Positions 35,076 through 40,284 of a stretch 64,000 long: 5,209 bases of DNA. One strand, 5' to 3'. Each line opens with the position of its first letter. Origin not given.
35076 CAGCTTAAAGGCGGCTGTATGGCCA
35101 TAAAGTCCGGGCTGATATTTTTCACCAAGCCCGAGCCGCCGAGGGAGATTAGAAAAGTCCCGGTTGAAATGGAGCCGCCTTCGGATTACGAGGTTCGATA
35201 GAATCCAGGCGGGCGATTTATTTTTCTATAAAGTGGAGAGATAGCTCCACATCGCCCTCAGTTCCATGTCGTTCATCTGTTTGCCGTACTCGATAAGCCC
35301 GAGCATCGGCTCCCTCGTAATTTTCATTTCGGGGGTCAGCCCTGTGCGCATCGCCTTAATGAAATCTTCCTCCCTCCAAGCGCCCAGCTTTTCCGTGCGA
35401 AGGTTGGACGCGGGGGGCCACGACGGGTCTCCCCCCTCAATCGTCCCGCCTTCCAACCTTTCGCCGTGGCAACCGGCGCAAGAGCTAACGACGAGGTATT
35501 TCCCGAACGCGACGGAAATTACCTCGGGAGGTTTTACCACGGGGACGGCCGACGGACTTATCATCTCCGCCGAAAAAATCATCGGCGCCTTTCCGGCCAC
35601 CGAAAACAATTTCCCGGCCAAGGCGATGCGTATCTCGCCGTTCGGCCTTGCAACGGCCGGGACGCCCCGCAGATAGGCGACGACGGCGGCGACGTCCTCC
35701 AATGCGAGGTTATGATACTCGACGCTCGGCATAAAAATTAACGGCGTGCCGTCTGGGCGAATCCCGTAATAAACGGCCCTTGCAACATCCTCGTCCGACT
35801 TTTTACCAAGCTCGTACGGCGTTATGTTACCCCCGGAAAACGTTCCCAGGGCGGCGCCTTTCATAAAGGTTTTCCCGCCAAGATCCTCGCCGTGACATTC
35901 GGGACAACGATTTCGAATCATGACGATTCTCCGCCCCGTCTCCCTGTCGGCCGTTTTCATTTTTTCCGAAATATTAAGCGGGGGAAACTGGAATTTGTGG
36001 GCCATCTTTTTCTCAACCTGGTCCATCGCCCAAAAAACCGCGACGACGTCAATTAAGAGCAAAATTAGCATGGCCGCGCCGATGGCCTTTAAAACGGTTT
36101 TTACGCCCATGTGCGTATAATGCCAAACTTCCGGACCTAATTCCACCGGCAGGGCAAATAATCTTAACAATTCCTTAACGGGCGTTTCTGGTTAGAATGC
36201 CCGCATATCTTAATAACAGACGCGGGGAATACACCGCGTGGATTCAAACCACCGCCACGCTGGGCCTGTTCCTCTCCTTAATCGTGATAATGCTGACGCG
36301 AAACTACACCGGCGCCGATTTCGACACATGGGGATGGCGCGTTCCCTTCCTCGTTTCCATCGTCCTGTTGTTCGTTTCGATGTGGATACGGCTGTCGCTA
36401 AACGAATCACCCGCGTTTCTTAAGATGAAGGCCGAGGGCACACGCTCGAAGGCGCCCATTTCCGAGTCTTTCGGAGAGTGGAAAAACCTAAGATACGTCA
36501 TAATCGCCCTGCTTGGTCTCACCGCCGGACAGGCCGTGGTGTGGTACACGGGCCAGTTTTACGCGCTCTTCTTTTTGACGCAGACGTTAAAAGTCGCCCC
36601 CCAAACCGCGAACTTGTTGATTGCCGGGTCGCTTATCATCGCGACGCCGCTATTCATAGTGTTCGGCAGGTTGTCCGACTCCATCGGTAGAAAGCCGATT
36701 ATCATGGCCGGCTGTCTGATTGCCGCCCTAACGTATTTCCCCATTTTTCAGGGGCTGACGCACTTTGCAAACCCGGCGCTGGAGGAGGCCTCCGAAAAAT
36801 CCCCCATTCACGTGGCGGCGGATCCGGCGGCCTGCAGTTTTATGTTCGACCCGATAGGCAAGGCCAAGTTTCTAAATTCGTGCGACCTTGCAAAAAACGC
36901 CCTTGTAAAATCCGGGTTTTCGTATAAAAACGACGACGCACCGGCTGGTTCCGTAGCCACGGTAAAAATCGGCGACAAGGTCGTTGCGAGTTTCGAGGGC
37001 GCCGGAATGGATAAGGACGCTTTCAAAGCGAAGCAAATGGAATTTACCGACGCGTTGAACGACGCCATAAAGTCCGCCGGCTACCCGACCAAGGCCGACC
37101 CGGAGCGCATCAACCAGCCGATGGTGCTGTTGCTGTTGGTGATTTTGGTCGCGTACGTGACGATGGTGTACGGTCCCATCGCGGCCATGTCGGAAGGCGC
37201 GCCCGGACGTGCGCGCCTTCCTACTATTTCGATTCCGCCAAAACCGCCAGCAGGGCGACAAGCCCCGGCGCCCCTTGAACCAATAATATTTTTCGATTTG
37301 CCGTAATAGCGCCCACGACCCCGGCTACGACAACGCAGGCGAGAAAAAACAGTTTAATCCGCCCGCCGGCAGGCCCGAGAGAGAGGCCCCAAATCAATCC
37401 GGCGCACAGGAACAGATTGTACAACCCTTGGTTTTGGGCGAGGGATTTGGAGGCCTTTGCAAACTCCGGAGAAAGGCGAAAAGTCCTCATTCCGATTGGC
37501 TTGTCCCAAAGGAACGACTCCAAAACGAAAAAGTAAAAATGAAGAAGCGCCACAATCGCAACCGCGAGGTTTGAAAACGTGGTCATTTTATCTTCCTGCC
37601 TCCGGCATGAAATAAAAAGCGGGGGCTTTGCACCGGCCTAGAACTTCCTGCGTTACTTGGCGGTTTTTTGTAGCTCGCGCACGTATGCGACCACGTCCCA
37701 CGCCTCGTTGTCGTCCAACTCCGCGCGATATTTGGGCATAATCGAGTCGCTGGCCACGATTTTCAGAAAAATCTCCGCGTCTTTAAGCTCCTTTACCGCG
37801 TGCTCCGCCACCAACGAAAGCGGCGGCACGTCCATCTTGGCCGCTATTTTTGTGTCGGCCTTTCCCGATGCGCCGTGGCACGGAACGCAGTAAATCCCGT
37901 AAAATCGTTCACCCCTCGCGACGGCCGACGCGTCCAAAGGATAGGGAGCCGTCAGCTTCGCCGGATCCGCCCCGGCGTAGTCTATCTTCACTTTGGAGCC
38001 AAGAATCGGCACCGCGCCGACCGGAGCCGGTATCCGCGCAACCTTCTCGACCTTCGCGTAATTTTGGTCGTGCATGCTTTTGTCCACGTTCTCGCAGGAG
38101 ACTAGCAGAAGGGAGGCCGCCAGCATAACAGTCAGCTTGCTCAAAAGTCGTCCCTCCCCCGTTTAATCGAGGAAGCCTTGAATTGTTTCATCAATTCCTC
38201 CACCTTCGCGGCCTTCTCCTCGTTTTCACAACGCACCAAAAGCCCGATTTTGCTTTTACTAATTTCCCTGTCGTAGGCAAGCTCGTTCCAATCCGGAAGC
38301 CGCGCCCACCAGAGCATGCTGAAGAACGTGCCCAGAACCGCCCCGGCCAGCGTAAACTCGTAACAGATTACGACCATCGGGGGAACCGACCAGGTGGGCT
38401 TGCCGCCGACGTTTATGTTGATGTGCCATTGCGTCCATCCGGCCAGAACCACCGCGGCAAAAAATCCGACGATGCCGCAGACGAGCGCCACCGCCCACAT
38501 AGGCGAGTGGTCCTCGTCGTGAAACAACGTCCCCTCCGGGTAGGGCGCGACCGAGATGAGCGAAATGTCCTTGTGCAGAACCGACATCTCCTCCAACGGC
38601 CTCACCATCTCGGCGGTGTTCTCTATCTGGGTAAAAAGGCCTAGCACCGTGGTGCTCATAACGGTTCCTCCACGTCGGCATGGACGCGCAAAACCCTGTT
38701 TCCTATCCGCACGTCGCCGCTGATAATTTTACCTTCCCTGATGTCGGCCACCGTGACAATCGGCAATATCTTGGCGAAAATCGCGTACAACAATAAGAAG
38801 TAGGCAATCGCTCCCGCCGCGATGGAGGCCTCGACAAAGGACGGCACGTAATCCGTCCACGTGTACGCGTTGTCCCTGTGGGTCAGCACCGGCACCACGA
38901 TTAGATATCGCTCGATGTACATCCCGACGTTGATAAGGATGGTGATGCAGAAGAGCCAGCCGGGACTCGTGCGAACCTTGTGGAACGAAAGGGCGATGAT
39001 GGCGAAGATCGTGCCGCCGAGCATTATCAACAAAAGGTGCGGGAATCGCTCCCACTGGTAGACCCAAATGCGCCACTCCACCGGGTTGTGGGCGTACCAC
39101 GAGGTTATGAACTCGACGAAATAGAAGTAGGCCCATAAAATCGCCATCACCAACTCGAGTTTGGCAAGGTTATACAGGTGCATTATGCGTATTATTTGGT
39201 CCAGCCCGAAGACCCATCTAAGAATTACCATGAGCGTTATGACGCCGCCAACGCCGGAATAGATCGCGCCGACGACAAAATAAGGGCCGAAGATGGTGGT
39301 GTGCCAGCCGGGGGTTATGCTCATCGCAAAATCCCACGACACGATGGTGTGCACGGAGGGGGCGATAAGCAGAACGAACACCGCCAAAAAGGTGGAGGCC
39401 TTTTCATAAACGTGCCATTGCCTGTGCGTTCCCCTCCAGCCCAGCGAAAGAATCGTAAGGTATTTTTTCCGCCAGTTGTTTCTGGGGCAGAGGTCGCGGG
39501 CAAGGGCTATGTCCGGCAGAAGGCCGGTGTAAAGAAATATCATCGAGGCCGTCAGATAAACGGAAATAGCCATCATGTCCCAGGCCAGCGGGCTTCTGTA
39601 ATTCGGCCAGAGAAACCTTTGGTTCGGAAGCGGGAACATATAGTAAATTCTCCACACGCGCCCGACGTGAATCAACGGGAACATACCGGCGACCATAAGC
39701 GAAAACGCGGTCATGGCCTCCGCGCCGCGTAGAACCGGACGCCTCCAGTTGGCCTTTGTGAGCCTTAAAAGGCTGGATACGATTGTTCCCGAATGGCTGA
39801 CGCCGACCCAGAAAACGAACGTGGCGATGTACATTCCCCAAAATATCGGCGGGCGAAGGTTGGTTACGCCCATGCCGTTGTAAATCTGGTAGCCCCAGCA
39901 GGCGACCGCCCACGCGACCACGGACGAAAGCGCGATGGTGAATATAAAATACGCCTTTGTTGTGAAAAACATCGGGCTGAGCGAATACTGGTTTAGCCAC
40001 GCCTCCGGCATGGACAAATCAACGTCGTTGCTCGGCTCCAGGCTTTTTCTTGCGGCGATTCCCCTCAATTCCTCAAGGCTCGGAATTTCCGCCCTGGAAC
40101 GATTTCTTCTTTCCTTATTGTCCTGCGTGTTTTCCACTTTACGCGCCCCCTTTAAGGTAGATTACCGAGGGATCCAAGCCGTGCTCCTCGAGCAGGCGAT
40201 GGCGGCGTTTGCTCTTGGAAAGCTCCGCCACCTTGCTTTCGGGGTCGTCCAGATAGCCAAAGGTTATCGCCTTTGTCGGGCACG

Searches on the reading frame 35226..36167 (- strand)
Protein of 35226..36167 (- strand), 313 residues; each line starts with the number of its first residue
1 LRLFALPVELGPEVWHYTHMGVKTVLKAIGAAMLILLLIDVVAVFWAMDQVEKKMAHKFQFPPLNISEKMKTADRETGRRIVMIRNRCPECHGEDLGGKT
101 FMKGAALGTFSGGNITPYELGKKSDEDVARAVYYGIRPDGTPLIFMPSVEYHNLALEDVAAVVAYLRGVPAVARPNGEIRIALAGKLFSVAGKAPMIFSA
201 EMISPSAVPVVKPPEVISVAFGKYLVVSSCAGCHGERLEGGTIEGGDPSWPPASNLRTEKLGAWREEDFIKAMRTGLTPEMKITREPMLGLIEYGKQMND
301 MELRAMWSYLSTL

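Call 40: search_protein_families(library=pfam, proteins=[window:35226-36167:-], max_evalue=0.001)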
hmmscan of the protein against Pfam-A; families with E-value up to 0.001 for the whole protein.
window:35226-36167:- (313 aa): 2 families
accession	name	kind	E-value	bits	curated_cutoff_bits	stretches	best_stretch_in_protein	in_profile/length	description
PF00034.26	Cytochrom_C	-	1.8e-13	52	21.3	1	222-313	4-89/90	Cytochrome c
PF13442.11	Cytochrome_CBB3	-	1.8e-09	38.2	27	1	222-310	6-68/68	Cytochrome C oxidase, cbb3-type, subunit III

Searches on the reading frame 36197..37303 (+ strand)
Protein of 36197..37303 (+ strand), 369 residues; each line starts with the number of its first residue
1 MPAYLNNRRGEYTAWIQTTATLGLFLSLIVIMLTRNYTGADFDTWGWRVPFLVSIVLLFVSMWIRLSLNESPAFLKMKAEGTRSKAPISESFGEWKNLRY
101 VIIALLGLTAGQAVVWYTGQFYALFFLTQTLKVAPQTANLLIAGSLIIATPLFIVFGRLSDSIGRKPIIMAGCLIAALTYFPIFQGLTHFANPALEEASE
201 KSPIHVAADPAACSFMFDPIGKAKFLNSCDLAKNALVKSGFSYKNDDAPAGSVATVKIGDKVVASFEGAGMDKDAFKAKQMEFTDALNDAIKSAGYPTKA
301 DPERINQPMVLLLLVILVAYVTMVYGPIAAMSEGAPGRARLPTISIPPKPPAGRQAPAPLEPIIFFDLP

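Call 40: search_protein_families(library=pfam, proteins=[window:36197-37303:+], max_evalue=0.001)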
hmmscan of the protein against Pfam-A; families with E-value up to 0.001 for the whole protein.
window:36197-37303:+ (369 aa): 3 families
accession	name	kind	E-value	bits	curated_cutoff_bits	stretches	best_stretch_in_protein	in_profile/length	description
PF07690.21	MFS_1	-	2.7e-11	43.4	33.4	1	7-184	117-286/347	Major Facilitator Superfamily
PF00083.30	Sugar_tr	-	3.5e-10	39.8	22.3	1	8-86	135-209/452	Sugar (and other) transporter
PF13347.12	MFS_2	-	1.3e-05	24.4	27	1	8-181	131-304/427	MFS/sugar transport protein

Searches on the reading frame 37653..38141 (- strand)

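Call 40: search_protein_families(library=pfam, proteins=[window:37653-38141:-], max_evalue=0.001)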
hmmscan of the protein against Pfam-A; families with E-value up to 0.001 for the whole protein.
window:37653-38141:- (162 aa): 2 families
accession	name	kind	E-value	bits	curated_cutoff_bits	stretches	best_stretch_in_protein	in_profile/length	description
PF13442.11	Cytochrome_CBB3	-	2.1e-10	41.2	27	1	73-154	2-68/68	Cytochrome C oxidase, cbb3-type, subunit III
PF00034.26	Cytochrom_C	-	4.3e-07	31.6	21.3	1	74-157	1-89/90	Cytochrome c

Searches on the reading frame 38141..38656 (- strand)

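Call 40: search_protein_families(library=pfam, proteins=[window:38141-38656:-], max_evalue=0.001)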
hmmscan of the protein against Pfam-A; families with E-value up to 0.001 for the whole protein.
window:38141-38656:- (171 aa): 1 family
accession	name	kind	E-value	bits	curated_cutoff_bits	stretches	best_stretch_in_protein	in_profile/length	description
PF11821.13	ActD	-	4.4e-25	88.7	25.7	1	4-165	3-169/170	Alternative complex III, ActD subunit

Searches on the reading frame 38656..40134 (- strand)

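Call 40: search_protein_families(library=pfam, proteins=[window:38656-40134:-], max_evalue=0.001)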
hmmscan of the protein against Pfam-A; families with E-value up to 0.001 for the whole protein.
window:38656-40134:- (492 aa): 1 family
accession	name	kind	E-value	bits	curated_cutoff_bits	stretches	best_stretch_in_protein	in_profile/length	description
PF03916.19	NrfD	-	2.3e-21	77.2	25.8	1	90-417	2-309/313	Polysulphide reductase, NrfD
